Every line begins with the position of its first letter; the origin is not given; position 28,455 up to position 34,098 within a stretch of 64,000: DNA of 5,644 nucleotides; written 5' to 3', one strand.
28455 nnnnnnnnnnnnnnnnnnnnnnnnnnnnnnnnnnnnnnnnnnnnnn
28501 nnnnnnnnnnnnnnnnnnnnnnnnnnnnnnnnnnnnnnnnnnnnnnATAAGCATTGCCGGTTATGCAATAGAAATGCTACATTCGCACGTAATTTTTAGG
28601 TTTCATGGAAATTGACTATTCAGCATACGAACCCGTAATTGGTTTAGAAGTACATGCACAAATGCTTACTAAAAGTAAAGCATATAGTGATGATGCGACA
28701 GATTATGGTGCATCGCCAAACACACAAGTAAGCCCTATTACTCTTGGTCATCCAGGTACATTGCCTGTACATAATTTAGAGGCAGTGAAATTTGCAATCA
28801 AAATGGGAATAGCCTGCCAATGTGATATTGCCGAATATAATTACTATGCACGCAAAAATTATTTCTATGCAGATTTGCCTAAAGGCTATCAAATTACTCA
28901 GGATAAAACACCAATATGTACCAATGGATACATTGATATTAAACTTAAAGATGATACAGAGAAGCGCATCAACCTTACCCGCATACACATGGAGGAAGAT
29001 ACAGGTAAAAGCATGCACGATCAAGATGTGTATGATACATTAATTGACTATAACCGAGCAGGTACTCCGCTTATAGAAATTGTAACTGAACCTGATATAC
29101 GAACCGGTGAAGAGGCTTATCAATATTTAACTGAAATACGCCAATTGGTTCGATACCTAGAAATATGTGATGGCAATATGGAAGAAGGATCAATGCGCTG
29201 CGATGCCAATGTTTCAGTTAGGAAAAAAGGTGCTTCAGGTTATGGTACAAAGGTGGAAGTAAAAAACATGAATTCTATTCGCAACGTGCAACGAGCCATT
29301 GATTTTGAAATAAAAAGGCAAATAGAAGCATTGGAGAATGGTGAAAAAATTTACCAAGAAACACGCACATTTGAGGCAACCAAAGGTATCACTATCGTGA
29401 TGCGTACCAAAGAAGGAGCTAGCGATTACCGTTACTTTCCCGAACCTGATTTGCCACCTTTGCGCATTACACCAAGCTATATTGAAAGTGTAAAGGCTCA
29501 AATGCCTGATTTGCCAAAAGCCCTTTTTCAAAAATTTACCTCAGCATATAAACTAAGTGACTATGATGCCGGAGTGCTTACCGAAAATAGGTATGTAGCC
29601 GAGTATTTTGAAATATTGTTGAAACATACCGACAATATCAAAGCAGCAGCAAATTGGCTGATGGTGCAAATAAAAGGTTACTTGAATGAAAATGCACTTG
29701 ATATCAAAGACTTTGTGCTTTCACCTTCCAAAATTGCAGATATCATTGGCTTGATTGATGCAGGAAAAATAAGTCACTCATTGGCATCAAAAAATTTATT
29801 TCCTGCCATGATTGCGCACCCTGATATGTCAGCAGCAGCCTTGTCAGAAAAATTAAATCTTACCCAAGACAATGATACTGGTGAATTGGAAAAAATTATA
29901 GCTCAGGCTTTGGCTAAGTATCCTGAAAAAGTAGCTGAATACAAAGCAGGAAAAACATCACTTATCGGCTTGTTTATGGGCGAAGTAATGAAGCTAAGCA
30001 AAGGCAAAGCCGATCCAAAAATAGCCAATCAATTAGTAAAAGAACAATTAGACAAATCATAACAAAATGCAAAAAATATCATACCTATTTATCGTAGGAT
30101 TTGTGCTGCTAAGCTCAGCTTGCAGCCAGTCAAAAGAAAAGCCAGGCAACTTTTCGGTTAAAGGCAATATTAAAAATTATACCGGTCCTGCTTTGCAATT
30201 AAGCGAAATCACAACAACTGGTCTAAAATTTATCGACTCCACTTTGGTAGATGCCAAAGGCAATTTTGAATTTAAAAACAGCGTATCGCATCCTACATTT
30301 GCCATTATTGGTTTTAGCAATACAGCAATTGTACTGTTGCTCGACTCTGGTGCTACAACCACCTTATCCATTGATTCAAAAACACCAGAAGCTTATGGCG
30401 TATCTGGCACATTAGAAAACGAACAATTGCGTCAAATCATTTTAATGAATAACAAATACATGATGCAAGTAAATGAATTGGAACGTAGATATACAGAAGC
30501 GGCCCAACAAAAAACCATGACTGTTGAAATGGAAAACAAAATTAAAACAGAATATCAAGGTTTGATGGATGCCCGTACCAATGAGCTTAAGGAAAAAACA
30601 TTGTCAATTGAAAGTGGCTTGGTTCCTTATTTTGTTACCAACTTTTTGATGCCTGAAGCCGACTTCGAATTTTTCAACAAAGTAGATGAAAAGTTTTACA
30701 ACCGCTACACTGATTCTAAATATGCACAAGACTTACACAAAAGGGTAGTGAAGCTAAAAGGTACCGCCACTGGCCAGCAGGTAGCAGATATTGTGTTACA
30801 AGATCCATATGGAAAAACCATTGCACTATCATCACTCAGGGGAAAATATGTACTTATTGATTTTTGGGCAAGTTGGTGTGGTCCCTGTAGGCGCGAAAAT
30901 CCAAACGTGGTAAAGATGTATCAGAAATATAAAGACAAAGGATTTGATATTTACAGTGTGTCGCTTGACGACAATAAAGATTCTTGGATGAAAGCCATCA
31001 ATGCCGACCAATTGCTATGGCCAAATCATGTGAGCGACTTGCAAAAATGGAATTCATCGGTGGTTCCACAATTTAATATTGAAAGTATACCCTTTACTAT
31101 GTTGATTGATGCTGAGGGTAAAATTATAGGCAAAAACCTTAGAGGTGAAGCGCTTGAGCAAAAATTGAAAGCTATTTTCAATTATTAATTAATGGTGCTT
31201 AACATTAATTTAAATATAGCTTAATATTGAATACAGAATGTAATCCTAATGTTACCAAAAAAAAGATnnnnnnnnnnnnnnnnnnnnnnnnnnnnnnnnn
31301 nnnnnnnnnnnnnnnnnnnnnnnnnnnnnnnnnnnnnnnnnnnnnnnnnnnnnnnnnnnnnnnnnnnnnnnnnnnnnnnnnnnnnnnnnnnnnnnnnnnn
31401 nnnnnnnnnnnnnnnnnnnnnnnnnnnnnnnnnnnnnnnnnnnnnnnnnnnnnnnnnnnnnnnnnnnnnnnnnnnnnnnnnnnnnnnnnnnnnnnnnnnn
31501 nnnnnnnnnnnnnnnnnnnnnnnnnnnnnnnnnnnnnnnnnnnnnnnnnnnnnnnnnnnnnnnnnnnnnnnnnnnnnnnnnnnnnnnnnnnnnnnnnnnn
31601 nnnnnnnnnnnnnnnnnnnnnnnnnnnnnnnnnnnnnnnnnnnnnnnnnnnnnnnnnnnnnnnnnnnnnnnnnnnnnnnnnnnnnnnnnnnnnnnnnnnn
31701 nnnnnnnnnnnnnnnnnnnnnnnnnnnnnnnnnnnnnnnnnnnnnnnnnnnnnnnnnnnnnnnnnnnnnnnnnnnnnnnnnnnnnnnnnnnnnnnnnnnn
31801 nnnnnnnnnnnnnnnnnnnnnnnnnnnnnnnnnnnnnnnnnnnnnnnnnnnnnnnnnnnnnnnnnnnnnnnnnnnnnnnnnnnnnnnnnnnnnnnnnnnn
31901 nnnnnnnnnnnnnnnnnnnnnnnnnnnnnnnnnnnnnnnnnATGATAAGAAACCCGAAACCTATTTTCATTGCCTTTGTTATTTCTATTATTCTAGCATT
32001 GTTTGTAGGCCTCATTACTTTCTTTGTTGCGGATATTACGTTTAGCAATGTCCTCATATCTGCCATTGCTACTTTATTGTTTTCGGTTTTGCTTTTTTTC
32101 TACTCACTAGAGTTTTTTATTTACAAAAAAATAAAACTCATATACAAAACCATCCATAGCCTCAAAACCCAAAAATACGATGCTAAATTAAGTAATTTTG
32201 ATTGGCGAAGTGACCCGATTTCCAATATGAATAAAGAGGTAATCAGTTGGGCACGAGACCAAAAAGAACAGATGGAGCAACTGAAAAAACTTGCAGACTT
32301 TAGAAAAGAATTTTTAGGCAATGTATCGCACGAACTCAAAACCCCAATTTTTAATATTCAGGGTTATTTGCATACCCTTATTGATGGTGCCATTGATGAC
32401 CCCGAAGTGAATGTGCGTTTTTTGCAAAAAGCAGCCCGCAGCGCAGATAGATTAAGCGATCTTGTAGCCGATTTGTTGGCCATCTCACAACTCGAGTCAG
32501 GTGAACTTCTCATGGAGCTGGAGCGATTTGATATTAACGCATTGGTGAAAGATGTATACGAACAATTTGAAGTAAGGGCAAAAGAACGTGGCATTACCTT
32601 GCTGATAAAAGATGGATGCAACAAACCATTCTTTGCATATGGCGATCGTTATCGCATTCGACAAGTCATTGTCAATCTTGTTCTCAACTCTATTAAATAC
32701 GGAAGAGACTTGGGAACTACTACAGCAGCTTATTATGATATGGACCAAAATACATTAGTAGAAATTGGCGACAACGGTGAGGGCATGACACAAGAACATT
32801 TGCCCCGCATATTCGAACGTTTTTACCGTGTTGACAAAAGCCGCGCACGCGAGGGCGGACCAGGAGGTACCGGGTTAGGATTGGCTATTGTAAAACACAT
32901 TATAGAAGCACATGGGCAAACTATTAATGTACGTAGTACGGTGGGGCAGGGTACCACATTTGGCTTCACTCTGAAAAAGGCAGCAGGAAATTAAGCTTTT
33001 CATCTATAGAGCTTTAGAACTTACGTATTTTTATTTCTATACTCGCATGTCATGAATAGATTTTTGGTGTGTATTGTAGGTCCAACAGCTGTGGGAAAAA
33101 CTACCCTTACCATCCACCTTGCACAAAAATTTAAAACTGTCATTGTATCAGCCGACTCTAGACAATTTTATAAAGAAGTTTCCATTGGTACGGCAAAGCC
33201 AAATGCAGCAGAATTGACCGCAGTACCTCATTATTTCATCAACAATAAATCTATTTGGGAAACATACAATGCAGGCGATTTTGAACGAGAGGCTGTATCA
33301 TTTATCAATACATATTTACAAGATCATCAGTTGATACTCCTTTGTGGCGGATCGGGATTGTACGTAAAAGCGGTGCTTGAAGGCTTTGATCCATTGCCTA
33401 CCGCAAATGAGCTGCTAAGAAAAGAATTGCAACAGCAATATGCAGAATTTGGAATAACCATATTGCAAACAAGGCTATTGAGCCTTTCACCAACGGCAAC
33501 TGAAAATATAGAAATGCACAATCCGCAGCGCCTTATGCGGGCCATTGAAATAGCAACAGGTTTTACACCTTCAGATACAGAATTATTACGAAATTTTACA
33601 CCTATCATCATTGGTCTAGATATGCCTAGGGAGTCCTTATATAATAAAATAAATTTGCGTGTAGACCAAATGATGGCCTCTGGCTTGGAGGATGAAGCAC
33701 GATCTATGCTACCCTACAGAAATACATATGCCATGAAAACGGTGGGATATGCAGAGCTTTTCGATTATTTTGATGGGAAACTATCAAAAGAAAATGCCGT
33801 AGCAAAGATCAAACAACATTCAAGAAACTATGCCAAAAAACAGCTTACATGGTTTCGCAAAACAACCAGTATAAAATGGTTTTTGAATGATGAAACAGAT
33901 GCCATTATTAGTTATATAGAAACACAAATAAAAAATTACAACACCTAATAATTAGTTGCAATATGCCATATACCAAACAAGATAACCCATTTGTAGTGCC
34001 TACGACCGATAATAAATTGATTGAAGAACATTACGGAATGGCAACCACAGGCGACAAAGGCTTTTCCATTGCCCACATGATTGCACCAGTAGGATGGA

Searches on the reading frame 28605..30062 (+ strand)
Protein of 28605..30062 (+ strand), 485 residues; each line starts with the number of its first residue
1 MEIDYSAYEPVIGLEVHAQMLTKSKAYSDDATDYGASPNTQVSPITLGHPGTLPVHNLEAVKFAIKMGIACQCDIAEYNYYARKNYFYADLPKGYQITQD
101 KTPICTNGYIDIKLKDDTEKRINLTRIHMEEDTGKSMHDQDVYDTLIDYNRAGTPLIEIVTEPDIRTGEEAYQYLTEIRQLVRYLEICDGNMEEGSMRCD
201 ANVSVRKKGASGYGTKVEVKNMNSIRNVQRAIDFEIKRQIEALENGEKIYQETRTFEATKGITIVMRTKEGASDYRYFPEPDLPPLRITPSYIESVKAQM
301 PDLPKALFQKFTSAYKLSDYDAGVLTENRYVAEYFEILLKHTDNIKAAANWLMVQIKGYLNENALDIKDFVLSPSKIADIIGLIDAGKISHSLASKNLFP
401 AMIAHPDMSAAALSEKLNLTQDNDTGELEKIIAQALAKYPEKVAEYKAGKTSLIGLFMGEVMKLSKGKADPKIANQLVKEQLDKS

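Call 69: search_protein_families(library=pfam, proteins=[window:28605-30062:+], max_evalue=0.0001)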
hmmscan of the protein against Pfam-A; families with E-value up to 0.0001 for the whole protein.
window:28605-30062:+ (485 aa): 2 families
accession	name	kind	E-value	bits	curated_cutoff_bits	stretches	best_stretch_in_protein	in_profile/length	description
PF02934.20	GatB_N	-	2e-120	401.6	23.4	1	11-294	2-277/277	GatB/GatE catalytic domain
PF02637.23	GatB_Yqey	-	3.9e-42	144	27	1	333-482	1-148/148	GatB domain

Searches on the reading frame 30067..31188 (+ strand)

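Call 69: search_protein_families(library=pfam, proteins=[window:30067-31188:+], max_evalue=0.0001)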
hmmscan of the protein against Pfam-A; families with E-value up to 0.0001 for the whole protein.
window:30067-31188:+ (373 aa): 7 families
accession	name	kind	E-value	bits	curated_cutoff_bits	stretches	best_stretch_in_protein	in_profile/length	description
PF00578.27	AhpC-TSA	-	6e-19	68.6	26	1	236-353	2-121/124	AhpC/TSA family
PF08534.16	Redoxin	-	1e-17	64.7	26.6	1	235-360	2-135/148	Redoxin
PF13905.12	Thioredoxin_8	-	1.7e-17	64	27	1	259-353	1-94/94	Thioredoxin-like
PF00085.26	Thioredoxin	-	8.6e-12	45.4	23.5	1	260-306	19-64/103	Thioredoxin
PF14289.11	DUF4369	-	7.5e-09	36.5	25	1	29-121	1-91/91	Domain of unknown function (DUF4369)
PF13098.12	Thioredoxin_2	-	1.4e-08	35.5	27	1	258-368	4-101/104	Thioredoxin-like domain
PF00255.25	GSHPx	-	2.4e-05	24.3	27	1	244-296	6-57/108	Glutathione peroxidase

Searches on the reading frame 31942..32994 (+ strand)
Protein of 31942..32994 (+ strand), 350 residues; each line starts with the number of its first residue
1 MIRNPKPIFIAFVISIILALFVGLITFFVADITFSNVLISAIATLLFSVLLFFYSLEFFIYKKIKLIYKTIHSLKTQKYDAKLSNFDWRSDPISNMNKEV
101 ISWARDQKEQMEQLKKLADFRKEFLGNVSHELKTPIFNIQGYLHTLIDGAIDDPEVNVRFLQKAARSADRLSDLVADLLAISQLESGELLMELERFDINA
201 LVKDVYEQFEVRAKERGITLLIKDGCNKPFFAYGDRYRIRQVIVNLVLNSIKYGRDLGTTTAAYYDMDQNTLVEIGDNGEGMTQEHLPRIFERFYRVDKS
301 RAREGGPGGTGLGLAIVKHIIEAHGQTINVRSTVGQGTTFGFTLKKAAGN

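Call 69: search_protein_families(library=pfam, proteins=[window:31942-32994:+], max_evalue=0.0001)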
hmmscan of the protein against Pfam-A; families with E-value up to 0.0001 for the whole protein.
window:31942-32994:+ (350 aa): 2 families
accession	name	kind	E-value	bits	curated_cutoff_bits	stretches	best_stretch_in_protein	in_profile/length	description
PF02518.31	HATPase_c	-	2.8e-26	92.6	26.4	1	234-346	1-109/111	Histidine kinase-, DNA gyrase B-, and HSP90-like ATPase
PF00512.31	HisKA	-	1.9e-16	60.3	26.9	1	121-187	2-66/66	His Kinase A (phospho-acceptor) domain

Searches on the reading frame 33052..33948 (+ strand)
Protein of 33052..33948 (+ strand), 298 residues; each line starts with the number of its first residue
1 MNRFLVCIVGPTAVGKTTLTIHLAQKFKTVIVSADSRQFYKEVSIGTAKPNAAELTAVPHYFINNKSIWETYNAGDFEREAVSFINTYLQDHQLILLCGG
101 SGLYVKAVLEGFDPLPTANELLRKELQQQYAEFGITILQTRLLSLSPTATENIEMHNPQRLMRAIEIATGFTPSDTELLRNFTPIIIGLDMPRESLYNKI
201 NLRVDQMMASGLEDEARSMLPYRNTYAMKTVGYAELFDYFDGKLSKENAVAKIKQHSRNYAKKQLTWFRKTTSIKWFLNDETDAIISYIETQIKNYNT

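Call 69: search_protein_families(library=pfam, proteins=[window:33052-33948:+], max_evalue=0.0001)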
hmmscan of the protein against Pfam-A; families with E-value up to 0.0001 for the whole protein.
window:33052-33948:+ (298 aa): 2 families
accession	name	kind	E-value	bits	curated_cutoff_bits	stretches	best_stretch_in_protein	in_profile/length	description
PF01715.23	IPPT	-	1.1e-69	235.2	23.6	1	38-270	1-242/243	IPP transferase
PF01745.22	IPT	-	2.8e-11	43.7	20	1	7-101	5-99/233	Isopentenyl transferase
